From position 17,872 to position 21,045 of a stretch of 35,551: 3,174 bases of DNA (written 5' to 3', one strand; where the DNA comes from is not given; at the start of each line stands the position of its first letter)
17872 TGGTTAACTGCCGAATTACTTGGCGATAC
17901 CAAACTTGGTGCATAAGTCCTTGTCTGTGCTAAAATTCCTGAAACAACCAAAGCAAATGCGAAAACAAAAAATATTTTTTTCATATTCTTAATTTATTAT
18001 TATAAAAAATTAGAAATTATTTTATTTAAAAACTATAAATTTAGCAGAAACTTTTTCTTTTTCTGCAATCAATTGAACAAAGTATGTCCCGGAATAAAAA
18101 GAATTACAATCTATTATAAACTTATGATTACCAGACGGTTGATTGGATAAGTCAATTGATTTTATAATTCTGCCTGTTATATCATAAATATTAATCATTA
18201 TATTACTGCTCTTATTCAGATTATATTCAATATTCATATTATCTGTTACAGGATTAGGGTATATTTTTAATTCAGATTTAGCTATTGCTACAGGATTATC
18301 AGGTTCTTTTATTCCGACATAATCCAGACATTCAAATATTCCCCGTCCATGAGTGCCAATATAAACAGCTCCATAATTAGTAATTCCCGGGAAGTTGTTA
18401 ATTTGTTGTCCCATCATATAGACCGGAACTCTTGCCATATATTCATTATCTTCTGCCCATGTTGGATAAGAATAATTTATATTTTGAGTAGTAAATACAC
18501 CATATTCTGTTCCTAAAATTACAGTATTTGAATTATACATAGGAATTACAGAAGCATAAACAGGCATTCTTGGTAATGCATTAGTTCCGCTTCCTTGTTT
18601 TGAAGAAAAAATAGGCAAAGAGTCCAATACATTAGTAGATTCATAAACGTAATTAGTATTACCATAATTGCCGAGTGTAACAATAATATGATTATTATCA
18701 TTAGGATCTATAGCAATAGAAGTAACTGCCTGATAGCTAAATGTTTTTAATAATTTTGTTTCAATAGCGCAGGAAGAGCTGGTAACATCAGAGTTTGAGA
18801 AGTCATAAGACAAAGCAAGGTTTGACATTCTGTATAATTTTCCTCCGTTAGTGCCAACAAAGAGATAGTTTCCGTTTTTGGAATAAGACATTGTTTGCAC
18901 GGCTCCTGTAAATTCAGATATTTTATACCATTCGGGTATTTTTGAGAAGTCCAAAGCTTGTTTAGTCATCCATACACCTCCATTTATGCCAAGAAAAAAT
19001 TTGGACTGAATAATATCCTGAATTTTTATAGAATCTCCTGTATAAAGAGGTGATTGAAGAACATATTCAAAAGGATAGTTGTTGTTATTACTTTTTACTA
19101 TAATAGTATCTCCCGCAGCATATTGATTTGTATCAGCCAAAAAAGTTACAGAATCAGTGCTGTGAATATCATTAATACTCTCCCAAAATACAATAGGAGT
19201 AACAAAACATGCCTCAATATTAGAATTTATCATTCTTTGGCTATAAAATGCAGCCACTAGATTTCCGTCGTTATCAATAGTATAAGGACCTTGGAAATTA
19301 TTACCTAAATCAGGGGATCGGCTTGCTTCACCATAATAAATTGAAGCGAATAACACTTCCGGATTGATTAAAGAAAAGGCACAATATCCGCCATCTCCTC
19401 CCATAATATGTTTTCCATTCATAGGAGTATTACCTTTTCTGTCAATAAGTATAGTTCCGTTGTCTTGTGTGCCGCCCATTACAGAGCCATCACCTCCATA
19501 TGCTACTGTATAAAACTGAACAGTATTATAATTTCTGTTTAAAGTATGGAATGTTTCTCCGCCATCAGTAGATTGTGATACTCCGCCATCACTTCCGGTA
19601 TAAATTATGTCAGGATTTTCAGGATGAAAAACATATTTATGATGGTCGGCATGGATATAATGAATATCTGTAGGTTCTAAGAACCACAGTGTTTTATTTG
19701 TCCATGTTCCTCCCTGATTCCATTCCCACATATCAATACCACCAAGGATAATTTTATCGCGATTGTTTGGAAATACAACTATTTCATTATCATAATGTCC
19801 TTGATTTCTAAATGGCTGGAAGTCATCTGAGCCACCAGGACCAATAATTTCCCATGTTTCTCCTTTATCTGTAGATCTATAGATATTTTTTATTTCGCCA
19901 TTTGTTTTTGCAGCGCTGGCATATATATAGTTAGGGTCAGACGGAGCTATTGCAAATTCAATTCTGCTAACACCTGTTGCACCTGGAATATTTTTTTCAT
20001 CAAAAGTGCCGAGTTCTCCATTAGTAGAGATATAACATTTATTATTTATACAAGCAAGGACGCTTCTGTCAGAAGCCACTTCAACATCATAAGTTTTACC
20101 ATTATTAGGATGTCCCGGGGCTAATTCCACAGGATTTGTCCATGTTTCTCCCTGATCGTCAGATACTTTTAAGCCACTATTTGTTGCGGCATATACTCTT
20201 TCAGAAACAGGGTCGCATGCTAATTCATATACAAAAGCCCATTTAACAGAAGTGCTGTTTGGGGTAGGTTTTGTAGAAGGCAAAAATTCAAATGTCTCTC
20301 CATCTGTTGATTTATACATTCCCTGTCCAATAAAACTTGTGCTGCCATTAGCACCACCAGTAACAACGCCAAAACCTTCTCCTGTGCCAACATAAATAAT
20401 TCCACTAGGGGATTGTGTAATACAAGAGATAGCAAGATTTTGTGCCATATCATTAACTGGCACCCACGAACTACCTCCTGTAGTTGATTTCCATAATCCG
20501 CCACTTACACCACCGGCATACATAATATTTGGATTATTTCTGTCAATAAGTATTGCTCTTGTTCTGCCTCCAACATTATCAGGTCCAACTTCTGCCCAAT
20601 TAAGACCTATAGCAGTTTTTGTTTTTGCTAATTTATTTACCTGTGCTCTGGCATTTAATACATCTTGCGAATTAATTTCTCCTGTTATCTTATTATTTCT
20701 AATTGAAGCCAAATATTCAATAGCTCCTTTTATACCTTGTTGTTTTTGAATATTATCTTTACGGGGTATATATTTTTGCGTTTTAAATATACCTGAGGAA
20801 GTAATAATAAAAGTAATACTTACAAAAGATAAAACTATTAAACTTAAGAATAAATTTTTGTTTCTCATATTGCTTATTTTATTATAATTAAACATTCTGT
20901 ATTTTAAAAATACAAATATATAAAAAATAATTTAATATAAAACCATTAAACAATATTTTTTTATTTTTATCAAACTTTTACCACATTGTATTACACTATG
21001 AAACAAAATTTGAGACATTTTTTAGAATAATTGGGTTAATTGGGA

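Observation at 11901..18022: Exact 3,061-bp head-to-tail duplication of a T9SS cargo gene plus its terminator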

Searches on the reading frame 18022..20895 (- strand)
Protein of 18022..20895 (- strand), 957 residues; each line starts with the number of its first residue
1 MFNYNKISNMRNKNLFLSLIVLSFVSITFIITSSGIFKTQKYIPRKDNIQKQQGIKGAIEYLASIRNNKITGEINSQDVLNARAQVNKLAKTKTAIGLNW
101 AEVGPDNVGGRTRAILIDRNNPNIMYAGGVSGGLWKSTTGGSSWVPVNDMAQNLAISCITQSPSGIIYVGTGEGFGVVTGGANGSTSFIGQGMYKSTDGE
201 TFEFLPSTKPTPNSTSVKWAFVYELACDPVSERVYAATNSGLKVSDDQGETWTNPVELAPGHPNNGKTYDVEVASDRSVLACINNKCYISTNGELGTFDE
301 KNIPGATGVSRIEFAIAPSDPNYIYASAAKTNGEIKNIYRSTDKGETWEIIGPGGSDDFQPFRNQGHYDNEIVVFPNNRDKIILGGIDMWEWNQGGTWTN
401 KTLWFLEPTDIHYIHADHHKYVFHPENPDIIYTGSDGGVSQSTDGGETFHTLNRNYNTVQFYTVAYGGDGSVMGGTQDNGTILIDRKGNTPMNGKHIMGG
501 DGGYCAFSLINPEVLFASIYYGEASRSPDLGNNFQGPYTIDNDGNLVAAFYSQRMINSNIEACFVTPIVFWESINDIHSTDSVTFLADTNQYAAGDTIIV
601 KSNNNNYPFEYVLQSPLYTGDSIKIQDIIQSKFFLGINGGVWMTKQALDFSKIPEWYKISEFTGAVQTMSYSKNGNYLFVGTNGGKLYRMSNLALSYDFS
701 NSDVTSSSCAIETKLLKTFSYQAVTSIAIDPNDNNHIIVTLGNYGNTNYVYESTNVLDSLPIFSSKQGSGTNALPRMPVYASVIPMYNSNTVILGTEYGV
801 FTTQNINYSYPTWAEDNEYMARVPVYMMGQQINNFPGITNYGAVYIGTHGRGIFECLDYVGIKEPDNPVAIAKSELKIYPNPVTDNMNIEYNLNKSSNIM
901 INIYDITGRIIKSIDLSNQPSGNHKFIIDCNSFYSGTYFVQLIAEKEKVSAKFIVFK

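Call 10: search_protein_families(library=pfam, proteins=[window:18022-20895:-], max_evalue=0.01)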
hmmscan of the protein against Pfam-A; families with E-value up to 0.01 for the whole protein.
window:18022-20895:- (957 aa): 4 families
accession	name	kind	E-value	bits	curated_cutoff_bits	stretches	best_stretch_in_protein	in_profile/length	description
PF18962.6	Por_Secre_tail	-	9.8e-15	55.1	27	1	878-955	1-75/75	Secretion system C-terminal sorting domain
PF15902.12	Sortilin-Vps10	-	2.5e-09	36.9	33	2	242-351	3-112/446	Sortilin, neurotensin receptor 3,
PF13860.13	FlgD_ig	-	7.7e-05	23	27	1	885-929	10-55/79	FlgD Ig-like domain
PF00400.38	WD40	-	0.007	17.3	27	0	661-685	6-33/39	WD domain, G-beta repeat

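Call 11: search_protein_families(library=ncbifam, proteins=[window:18022-20895:-], max_evalue=0.01)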
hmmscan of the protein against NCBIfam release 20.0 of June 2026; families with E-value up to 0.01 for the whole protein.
window:18022-20895:- (957 aa): 5 families
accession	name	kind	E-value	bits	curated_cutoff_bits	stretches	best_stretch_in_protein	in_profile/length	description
NF045728.1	glycosyl_F510_1955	equivalog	1.1e-24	87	175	2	338-490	74-208/246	F510_1955 family glycosylhydrolase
TIGR04183.1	Por_Secre_tail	domain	6.3e-12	45.3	23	1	878-955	1-71/72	T9SS type A sorting domain-containing protein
NF052323.1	T9SSA_dep_M6i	equivalog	1.9e-09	36.1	600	1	872-952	954-1034/1043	T9SS-dependent M6-like inactivated metalloprotease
NF038113.1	T9SSA_dep_M36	equivalog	9.2e-09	34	885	1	873-955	790-868/869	T9SS-dependent M36 family metallopeptidase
NF005176.1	PRK06655.1-1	equivalog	0.0001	22.3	230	1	891-945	92-150/197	flagellar hook assembly protein FlgD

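Call 18: find_related_loci(query=window:18022-20895:-, collection=genome_contigs, flank=10000)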
Query window:18022-20895:- (957 aa) in genome_contigs; peptide patterns used: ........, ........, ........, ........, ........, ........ (x = any residue, [..] = any of these).
34 stretches matched a pattern; 3 encode a relative of the query (tblastn E <= 1e-3); 3 distinct loci.
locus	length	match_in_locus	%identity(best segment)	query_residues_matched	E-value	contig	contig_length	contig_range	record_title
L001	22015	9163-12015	41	10-942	0e+0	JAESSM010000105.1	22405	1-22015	MAG: Bacteroidia bacterium isolate NORP286 MHASMcontig_227949, whole genome shotgun sequence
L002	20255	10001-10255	32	871-957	7e-5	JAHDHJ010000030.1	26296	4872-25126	MAG: Saprospiraceae bacterium isolate MAG-67 RZ_5173, whole genome shotgun sequence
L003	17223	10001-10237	37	646-720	2e-4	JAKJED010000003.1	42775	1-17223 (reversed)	MAG: Patescibacteria group bacterium isolate UR.bin240 UR_contig_1826, whole genome shotgun sequence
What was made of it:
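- Tried and rejected: Using the sortilin-like neighbour as query found only a 41%-identical relative (L001) and two spurious matches (call 18).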

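Call 38: find_encoding_contigs(protein=window:18022-20895:-, flank=10000, max_places=10)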
Protein window:18022-20895:- (957 aa): 8 contigs read that carry it; 7 places shown.
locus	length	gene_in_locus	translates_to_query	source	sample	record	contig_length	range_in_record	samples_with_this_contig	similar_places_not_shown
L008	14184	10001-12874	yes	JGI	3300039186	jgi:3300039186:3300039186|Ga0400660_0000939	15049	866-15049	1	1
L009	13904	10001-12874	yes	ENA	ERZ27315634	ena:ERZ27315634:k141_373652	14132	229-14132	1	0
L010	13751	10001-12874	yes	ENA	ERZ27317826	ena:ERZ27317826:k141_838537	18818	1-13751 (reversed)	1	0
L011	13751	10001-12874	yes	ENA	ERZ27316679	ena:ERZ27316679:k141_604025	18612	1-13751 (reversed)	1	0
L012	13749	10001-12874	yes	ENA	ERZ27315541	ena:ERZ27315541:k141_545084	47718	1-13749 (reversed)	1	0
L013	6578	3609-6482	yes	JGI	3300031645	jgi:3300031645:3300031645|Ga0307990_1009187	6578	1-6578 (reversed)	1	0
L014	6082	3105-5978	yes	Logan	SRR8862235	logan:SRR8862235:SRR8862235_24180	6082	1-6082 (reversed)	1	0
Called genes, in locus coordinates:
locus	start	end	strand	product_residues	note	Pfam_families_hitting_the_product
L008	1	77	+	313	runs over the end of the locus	?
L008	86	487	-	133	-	PF05168:HEPN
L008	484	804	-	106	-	PF01909:NTP_transf_2, PF18765:Polbeta (weak)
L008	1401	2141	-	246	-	PF08032:SpoU_sub_bind, PF00588:SpoU_methylase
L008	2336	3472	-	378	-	PF20094:GWxTD_dom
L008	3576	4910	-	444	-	PF02646:RmuC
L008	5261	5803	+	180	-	PF10543:ORF6N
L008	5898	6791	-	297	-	PF00089:Trypsin (weak), PF13365:Trypsin_2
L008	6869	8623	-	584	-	PF07244:POTRA (faint)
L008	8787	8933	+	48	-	-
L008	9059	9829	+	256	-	-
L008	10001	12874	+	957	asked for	PF15902:Sortilin-Vps10 (faint), PF18962:Por_Secre_tail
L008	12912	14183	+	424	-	?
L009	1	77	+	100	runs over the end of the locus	?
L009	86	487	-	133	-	PF05168:HEPN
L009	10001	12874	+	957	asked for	PF15902:Sortilin-Vps10 (faint), PF18962:Por_Secre_tail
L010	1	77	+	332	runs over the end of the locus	PF25594:GldB_lipo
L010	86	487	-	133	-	PF05168:HEPN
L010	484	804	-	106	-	PF01909:NTP_transf_2, PF18765:Polbeta (weak)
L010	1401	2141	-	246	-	PF08032:SpoU_sub_bind, PF00588:SpoU_methylase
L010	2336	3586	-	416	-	PF20094:GWxTD_dom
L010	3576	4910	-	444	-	PF02646:RmuC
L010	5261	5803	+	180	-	PF10543:ORF6N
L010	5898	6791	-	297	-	PF00089:Trypsin (weak), PF13365:Trypsin_2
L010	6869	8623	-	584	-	PF07244:POTRA (faint)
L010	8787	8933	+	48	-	-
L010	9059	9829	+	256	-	-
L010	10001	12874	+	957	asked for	PF15902:Sortilin-Vps10 (faint), PF18962:Por_Secre_tail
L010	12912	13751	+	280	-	?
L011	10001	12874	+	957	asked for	PF15902:Sortilin-Vps10 (faint), PF18962:Por_Secre_tail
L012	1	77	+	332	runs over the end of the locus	PF25594:GldB_lipo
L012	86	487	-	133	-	PF05168:HEPN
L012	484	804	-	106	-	PF01909:NTP_transf_2, PF18765:Polbeta (weak)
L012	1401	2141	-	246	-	PF08032:SpoU_sub_bind, PF00588:SpoU_methylase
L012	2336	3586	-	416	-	PF20094:GWxTD_dom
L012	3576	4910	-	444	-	PF02646:RmuC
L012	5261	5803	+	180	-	PF10543:ORF6N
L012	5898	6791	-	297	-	PF00089:Trypsin (weak), PF13365:Trypsin_2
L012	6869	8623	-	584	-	PF07244:POTRA (faint)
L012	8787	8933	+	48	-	-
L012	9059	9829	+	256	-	-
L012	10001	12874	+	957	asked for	PF15902:Sortilin-Vps10 (faint), PF18962:Por_Secre_tail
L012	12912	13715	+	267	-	PF00041:fn3 (faint), PF16656:Pur_ac_phosph_N (faint), PF25788:Ig_Rha78A_N (faint)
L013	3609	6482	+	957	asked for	PF15902:Sortilin-Vps10 (faint), PF18962:Por_Secre_tail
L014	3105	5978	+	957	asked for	PF15902:Sortilin-Vps10 (faint), PF18962:Por_Secre_tail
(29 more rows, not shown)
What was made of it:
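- On T9SS type A cargo protein: Two indirect hints: a neighbouring gene also carries the sorting domain (call 10), and conspecific contigs (L010-L012) carry a GldB_lipo gene just beyond the HEPN/nucleotidyltransferase pair (call 38).
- All 8 sortilin-side contigs end inside the gene (call 38). That gene is identical at protein level in 8 conspecific contigs (call 38). Every short-read assembly of this species breaks here (call 38), which shows the locus is hard to assemble.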
